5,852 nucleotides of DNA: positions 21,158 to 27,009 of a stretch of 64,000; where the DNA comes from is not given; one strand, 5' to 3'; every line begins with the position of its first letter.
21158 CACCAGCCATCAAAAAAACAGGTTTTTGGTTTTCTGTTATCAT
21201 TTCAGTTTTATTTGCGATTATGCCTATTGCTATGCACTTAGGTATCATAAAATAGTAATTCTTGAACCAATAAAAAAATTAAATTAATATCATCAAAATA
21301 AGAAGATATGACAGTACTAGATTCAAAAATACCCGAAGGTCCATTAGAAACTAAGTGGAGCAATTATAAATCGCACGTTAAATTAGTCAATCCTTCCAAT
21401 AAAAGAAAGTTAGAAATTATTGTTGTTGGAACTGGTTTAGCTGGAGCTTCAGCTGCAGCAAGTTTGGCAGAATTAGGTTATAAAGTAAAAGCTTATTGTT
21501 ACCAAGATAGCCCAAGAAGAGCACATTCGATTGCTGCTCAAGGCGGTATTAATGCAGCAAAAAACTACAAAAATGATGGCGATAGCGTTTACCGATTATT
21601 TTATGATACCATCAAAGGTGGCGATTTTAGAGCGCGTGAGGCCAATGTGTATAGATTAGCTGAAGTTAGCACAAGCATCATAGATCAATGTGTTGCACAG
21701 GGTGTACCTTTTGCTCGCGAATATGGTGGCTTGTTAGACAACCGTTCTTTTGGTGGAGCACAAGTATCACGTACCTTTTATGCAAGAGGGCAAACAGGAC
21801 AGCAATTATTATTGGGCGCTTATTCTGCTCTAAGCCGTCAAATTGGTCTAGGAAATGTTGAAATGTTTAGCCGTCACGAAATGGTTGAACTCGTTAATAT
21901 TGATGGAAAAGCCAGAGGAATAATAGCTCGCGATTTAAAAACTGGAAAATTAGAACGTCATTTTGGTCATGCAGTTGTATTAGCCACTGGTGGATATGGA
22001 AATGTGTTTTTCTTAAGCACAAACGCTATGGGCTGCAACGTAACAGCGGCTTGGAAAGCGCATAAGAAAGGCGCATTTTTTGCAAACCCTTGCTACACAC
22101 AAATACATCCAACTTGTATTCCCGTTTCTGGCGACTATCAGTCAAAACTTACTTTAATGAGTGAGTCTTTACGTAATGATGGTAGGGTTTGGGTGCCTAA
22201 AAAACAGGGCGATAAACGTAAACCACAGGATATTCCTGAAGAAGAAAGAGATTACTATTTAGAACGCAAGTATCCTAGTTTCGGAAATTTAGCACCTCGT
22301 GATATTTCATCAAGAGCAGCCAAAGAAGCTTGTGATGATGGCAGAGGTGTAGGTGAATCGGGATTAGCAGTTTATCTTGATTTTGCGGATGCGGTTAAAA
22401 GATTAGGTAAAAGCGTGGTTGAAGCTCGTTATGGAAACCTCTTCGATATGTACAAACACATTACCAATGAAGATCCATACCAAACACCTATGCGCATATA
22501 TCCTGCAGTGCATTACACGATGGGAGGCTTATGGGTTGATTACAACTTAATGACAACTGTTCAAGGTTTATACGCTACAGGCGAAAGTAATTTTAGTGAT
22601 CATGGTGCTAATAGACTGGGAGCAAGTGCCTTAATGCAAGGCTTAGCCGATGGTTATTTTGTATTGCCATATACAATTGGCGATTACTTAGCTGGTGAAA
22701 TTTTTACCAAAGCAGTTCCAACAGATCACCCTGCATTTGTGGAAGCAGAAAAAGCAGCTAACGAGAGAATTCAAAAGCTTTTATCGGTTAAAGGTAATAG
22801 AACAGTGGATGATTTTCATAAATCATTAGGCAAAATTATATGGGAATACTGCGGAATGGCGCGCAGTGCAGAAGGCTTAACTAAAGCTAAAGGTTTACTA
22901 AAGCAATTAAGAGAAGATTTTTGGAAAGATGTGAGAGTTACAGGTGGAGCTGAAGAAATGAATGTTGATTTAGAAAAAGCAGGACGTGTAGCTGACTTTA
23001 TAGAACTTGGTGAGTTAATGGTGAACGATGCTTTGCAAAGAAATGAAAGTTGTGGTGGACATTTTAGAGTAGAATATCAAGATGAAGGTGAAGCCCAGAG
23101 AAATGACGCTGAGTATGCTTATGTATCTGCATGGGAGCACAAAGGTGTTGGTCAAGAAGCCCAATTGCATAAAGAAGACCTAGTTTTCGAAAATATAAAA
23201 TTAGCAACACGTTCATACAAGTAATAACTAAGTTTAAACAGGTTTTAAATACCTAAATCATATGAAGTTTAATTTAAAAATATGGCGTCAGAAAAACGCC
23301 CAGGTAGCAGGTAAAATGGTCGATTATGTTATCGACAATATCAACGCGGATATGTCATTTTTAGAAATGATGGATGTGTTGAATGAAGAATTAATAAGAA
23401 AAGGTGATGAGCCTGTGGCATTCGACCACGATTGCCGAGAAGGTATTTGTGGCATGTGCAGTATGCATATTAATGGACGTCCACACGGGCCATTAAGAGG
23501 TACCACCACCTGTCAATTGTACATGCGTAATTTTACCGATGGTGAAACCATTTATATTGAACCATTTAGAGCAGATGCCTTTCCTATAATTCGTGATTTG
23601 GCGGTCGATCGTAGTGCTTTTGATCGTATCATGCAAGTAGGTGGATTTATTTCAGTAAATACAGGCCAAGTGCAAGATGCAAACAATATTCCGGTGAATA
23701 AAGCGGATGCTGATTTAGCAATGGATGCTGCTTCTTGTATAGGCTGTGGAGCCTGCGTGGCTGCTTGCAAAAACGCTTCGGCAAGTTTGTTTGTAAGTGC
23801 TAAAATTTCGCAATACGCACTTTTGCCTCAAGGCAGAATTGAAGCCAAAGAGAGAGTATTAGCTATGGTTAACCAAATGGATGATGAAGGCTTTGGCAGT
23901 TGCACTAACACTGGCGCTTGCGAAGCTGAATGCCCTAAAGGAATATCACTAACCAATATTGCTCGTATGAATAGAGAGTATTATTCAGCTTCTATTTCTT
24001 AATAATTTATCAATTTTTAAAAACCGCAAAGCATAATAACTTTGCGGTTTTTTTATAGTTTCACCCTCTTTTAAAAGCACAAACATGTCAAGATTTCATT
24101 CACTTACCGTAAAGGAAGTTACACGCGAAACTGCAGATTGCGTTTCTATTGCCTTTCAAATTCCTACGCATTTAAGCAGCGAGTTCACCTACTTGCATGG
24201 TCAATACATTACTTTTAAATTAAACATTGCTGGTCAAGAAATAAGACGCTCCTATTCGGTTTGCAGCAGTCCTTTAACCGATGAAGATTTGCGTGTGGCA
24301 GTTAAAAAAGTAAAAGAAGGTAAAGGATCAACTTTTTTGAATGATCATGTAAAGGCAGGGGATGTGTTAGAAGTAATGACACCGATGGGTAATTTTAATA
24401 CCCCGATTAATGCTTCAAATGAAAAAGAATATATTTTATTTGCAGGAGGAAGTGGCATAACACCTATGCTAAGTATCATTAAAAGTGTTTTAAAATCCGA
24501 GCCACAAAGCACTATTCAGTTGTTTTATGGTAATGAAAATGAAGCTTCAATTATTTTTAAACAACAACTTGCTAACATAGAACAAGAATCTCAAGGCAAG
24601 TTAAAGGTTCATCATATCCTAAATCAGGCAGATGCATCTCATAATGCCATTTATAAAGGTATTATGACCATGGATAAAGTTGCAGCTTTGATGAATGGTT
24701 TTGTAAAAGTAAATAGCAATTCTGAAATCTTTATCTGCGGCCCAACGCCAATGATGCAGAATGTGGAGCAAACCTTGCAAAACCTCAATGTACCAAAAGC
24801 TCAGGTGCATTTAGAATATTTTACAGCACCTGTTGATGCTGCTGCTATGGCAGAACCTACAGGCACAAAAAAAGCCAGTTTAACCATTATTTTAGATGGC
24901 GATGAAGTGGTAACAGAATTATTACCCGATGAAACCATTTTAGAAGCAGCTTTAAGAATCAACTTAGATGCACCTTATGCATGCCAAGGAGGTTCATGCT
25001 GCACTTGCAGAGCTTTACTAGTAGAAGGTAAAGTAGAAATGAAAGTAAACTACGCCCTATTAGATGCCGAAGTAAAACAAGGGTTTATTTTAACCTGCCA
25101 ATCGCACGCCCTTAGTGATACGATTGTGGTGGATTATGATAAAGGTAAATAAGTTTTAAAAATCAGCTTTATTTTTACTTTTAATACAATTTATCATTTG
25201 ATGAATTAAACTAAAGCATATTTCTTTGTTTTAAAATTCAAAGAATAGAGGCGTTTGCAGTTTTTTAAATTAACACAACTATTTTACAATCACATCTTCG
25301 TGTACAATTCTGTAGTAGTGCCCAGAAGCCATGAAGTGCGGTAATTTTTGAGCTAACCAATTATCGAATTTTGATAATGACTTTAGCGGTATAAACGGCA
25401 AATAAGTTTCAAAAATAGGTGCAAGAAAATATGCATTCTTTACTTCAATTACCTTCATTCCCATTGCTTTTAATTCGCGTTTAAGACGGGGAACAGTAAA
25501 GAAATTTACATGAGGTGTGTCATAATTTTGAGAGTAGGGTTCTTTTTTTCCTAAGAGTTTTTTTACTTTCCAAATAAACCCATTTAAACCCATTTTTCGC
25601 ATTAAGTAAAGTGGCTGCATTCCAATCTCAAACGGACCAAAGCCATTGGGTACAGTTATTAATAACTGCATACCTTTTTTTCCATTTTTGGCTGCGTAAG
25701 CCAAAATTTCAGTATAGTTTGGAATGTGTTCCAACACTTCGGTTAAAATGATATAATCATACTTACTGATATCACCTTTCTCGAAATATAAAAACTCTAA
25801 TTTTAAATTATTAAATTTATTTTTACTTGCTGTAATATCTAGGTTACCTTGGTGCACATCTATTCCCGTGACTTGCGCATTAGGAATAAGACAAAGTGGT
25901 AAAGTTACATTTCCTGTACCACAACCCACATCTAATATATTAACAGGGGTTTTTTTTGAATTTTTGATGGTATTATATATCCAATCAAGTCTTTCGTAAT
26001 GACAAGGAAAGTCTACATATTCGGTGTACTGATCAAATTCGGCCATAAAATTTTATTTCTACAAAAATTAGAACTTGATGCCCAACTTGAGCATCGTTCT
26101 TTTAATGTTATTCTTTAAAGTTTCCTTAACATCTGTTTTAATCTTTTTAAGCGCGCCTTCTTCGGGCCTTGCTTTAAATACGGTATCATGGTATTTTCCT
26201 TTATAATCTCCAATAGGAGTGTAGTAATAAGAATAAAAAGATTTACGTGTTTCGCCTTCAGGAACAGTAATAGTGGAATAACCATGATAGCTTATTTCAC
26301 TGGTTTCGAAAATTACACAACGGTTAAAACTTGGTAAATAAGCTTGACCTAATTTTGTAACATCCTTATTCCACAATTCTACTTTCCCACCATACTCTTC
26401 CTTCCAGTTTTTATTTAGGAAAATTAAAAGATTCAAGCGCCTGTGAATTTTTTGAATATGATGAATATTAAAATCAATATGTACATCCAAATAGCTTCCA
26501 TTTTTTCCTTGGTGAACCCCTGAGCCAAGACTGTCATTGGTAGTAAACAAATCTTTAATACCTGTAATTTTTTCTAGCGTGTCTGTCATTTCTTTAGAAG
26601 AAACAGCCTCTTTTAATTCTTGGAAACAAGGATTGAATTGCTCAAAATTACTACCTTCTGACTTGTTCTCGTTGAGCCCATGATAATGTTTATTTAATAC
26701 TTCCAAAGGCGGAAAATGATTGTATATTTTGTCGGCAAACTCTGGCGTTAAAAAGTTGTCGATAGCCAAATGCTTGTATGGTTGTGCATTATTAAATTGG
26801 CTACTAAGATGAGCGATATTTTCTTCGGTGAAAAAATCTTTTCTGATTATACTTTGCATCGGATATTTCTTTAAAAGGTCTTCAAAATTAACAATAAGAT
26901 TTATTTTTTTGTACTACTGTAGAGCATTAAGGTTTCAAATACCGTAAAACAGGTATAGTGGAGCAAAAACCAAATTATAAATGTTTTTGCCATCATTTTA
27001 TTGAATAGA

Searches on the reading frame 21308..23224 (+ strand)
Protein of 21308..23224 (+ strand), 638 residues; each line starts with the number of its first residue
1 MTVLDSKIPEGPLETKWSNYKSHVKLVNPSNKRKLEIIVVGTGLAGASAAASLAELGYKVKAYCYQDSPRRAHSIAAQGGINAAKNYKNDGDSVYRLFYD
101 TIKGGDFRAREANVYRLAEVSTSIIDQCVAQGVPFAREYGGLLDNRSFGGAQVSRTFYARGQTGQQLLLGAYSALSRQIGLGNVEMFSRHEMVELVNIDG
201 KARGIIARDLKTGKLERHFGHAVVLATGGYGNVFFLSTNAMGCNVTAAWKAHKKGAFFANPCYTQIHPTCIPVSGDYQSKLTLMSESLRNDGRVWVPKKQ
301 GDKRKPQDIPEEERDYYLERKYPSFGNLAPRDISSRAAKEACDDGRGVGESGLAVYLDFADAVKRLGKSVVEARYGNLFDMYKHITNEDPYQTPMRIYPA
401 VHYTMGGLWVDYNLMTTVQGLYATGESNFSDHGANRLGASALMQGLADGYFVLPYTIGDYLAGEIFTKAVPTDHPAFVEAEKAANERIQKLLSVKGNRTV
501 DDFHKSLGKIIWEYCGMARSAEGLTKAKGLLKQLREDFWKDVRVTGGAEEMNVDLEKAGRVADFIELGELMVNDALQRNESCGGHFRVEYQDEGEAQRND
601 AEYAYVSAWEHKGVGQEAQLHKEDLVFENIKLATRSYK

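Call 102: search_protein_families(library=pfam, proteins=[window:21308-23224:+], max_evalue=0.00001)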
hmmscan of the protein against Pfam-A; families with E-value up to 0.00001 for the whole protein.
window:21308-23224:+ (638 aa): 3 families
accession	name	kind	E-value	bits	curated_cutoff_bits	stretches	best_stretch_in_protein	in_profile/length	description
PF00890.30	FAD_binding_2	-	2.1e-53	182.5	20.4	1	37-442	2-414/414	FAD binding domain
PF02910.25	Succ_DH_flav_C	-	3.9e-34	117.8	20.8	1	504-637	1-130/130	Fumarate reductase flavoprotein C-term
PF01266.30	DAO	-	5.4e-08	33.2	27.9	1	37-320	2-292/353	FAD dependent oxidoreductase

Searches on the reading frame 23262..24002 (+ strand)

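Call 103: search_protein_families(library=pfam, proteins=[window:23262-24002:+], max_evalue=0.00001)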
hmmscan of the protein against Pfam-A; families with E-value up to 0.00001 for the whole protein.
window:23262-24002:+ (246 aa): 4 families
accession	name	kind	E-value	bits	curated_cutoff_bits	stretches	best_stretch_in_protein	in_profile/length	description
PF13085.11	Fer2_3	-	3.4e-23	82.1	27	1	4-120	1-105/107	2Fe-2S iron-sulfur cluster binding domain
PF13183.11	Fer4_8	-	5.9e-10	40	27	1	156-228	2-68/68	4Fe-4S dicluster domain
PF12838.12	Fer4_7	-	4.6e-09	37.1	27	1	158-228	1-52/52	4Fe-4S dicluster domain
PF13187.11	Fer4_9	-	5.1e-07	30.1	27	0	159-227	2-50/52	4Fe-4S dicluster domain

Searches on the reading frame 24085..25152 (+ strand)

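Call 103: search_protein_families(library=pfam, proteins=[window:24085-25152:+], max_evalue=0.00001)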
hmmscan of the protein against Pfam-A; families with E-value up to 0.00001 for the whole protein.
window:24085-25152:+ (355 aa): 3 families
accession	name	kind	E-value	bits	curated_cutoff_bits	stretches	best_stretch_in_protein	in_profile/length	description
PF00175.26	NAD_binding_1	-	4e-19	69.7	22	1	119-228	2-108/109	Oxidoreductase NAD-binding domain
PF00970.30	FAD_binding_6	-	1.9e-14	54.2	21.1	1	7-105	2-98/99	Oxidoreductase FAD-binding domain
PF00111.32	Fer2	-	8.1e-14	51.8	21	1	269-342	2-76/77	2Fe-2S iron-sulfur cluster binding domain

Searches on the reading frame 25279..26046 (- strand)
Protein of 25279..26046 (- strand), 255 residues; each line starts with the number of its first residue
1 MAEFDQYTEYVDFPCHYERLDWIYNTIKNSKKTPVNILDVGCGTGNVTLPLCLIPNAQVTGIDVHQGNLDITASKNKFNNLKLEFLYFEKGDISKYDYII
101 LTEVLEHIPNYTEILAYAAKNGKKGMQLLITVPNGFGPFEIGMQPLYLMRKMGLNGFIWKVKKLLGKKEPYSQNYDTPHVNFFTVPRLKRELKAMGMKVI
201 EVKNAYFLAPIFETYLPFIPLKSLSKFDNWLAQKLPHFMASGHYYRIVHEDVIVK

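Call 103: search_protein_families(library=pfam, proteins=[window:25279-26046:-], max_evalue=0.00001)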
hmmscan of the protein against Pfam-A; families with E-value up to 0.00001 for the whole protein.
window:25279-26046:- (255 aa): 5 families
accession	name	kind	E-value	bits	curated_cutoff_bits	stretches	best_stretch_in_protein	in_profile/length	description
PF13489.12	Methyltransf_23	-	2.9e-17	63.3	27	1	30-201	17-163/164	Methyltransferase domain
PF13847.12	Methyltransf_31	-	4e-13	49.7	27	1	35-134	5-113/145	Methyltransferase domain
PF08242.18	Methyltransf_12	-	1.6e-12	48.5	30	1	38-119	1-89/98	Methyltransferase domain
PF13649.12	Methyltransf_25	-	4.1e-10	40.7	27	1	37-119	1-90/97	Methyltransferase domain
PF08241.18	Methyltransf_11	-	1e-08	36.1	21.2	1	38-125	1-90/95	Methyltransferase domain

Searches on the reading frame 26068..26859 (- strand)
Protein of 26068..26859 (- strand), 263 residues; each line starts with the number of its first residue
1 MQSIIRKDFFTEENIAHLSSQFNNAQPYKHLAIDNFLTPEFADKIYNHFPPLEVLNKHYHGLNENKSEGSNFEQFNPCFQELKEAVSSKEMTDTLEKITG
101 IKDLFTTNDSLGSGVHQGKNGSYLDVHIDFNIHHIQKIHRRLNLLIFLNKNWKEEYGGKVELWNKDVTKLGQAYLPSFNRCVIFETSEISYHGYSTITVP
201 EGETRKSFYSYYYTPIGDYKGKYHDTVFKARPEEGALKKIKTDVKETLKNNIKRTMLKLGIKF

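Call 103: search_protein_families(library=pfam, proteins=[window:26068-26859:-], max_evalue=0.00001)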
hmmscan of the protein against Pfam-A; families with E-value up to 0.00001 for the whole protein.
window:26068-26859:- (263 aa): 2 families
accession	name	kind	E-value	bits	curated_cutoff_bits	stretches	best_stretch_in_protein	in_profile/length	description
PF13640.12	2OG-FeII_Oxy_3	-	1.3e-15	58.5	27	1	115-213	3-98/98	2OG-Fe(II) oxygenase superfamily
PF13661.12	2OG-FeII_Oxy_4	-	5.5e-09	36.9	27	1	120-197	8-84/98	2OG-Fe(II) oxygenase superfamily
